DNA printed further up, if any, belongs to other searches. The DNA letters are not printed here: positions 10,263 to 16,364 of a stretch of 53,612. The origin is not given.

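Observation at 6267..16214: Flagellin followed directly by a sugar-activation/transfer island: candidate flagellin glycosylation system without Maf/FlmG-type genes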

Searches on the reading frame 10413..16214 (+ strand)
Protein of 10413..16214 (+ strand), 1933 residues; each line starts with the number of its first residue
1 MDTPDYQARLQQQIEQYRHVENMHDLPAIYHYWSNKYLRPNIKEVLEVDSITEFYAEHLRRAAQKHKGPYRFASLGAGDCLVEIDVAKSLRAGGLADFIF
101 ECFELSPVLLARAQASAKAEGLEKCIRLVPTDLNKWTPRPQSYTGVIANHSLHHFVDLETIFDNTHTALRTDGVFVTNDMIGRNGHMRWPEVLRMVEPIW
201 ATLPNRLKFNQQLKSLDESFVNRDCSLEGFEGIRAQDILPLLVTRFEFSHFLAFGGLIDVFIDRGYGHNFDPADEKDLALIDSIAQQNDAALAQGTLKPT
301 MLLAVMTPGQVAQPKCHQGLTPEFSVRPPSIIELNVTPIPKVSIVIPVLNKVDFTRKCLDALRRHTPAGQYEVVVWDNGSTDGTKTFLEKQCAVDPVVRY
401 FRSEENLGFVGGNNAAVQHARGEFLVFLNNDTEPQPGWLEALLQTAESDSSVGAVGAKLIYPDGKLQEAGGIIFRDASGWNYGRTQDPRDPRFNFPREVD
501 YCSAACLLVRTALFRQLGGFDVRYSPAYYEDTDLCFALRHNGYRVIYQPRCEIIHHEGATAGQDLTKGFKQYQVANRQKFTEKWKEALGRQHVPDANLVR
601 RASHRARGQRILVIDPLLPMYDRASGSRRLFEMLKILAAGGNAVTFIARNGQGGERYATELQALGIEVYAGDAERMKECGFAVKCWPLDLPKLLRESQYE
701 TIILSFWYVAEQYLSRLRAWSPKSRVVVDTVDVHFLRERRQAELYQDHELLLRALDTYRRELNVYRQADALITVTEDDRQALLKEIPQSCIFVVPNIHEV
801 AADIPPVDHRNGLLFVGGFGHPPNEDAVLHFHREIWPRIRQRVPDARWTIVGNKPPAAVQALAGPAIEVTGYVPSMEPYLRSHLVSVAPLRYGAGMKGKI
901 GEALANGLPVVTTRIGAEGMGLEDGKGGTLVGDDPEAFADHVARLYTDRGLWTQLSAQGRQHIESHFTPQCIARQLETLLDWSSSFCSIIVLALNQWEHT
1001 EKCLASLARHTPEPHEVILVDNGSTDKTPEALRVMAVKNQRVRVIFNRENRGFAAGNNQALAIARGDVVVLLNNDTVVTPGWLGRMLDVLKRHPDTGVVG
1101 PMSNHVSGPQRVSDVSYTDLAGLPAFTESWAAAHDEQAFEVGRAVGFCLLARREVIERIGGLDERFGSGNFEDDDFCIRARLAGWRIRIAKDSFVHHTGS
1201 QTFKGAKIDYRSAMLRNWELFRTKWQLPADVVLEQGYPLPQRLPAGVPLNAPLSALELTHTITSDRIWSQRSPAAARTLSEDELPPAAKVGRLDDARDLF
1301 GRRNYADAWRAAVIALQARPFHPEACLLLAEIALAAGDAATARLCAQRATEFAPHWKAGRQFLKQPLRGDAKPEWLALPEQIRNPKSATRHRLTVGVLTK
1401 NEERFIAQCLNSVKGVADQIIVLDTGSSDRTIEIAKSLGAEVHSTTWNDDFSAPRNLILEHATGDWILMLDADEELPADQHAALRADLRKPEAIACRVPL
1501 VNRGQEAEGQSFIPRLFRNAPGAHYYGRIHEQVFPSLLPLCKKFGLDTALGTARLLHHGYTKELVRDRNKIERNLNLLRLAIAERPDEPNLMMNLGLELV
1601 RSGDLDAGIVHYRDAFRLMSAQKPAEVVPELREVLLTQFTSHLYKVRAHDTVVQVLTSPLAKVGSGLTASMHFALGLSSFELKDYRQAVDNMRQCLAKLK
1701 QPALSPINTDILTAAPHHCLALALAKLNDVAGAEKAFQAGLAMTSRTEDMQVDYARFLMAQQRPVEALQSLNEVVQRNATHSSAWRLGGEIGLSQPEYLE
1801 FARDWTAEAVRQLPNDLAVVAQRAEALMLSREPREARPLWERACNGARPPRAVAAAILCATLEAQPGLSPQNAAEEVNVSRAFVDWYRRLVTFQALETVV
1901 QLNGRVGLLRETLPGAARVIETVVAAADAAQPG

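Call 3: search_protein_families(library=pfam, proteins=[window:10413-16214:+], max_evalue=0.01)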
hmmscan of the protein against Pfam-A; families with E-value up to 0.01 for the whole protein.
window:10413-16214:+ (1933 aa): 23 families
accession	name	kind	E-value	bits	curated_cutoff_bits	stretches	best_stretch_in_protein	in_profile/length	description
PF00535.33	Glycos_transf_2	-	1.2e-82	276.3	23.3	3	988-1156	1-164/168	Glycosyl transferase family 2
PF13641.12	Glyco_tranf_2_3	-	1.1e-36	127.5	27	2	987-1205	3-219/230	Glycosyltransferase like family 2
PF13692.12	Glyco_trans_1_4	-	6.1e-28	98.3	27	1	812-948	3-142/142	Glycosyl transferases group 1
PF10111.15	Glyco_tranf_2_2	-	1.9e-22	80.5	27.3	3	1012-1180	27-199/276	Glycosyltransferase like family 2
PF13704.12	Glyco_tranf_2_4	-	1.4e-14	54.8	27.5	1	1400-1480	1-88/98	Glycosyl transferase family 2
PF13632.12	Glyco_trans_2_3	-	1.7e-13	51.3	27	2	1069-1205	2-131/198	Glycosyl transferase family group 2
PF07719.23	TPR_2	-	2.2e-12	46.5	27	0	1715-1742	2-29/34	Tetratricopeptide repeat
PF13506.12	Glyco_transf_21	-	3e-08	33.8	21.7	1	1058-1200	23-157/174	Glycosyl transferase family 21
PF00534.26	Glycos_transf_1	-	4.3e-08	33.3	26.4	1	835-961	36-171/172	Glycosyl transferases group 1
PF23914.1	TPR_CcmH_CycH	-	9e-08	32.5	42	1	1724-1806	60-145/158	Cytochrome c-type biogenesis protein H TPR domain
PF13439.12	Glyco_transf_4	-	2.2e-07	31.5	28.5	1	628-796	6-164/170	Glycosyltransferase Family 4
PF13432.12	TPR_16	-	2.8e-07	31.3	32.7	2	1720-1778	3-61/65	Tetratricopeptide repeat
PF14559.12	TPR_19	-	3.1e-07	31.1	25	1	1726-1787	3-64/68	Tetratricopeptide repeat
PF13524.12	Glyco_trans_1_2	-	1.1e-06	29.1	25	1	844-977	13-143/144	Glycosyl transferase-like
PF08241.18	Methyltransf_11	-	5.6e-06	27.3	21.2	1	102-176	23-94/95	Methyltransferase domain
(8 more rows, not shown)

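Call 4: search_protein_families(library=ncbifam, proteins=[window:10413-16214:+], max_evalue=0.01)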
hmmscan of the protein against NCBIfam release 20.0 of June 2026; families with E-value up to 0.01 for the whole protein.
window:10413-16214:+ (1933 aa): 46 families (the best 25 are shown)
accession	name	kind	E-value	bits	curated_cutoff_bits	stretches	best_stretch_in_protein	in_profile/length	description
TIGR03965.1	mycofact_glyco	equivalog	1.9e-60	205.1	280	2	339-557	73-282/467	mycofactocin biosynthesis glycosyltransferase MftF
NF041875.1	EPS_EpsD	equivalog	2.8e-45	155.1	370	2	342-563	1-214/325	exopolysaccharide biosynthesis glycosyltransferase EpsD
TIGR04283.1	glyco_like_mftF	equivalog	1.6e-39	135.8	182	3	342-453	1-105/221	TIGR04283 family arsenosugar biosynthesis glycosyltransferase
TIGR03087.1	stp1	hypoth_equivalog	2e-33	116.1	316.65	1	808-979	222-393/397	TIGR03087 family PEP-CTERM/XrtA system glycosyltransferase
NF047683.1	TeichurnBiosyTuaG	equivalog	1.5e-32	113.3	400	2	986-1093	7-114/252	teichuronic acid biosynthesis protein TuaG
NF007482.0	PRK10073.1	equivalog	1.7e-32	112.7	423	3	986-1089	7-109/334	glycosyltransferase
TIGR04195.1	S_glycosyl_SunS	equivalog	3.4e-29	101.9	350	1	1388-1609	54-273/421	SunS family peptide S-glycosyltransferase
TIGR03937.1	PgaC_IcaA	equivalog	1.9e-28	99.6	422.3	2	985-1099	45-159/407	poly-beta-1,6-N-acetyl-D-glucosamine synthase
NF038299.1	EPS_HpsN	equivalog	1.9e-26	92.8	425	3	987-1212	3-235/317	hormogonium polysaccharide biosynthesis glycosyltransferase HpsN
NF041394.1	GtaseAglG_Halo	equivalog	8.2e-24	84.4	440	2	991-1233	9-241/304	glucosyl-dolichyl phosphate glucuronosyltransferase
NF050050.1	ProtGlycPglI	equivalog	2.2e-23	83.1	500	2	340-468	2-129/306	GalNAc(5)-diNAcBac-PP-undecaprenol beta-1,3-glucosyltransferase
NF038302.1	EPS_HpsE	equivalog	2.7e-23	82.4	300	2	342-459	3-124/307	hormogonium polysaccharide biosynthesis glycosyltransferase HpsE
NF045692.1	OglycostaseCruG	equivalog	4.9e-23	81.7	600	2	339-554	40-254/386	2'-O-glycosyltransferase CruG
NF050819.1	PolSacchBiosHfsG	equivalog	1.3e-21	77.1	500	2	340-456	12-127/302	polysaccharide biosynthesis protein HfsG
NF047588.1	GlcsyltransPgfSStrep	equivalog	3.1e-20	72.6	500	2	341-445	2-109/308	glycosyltransferase PgfS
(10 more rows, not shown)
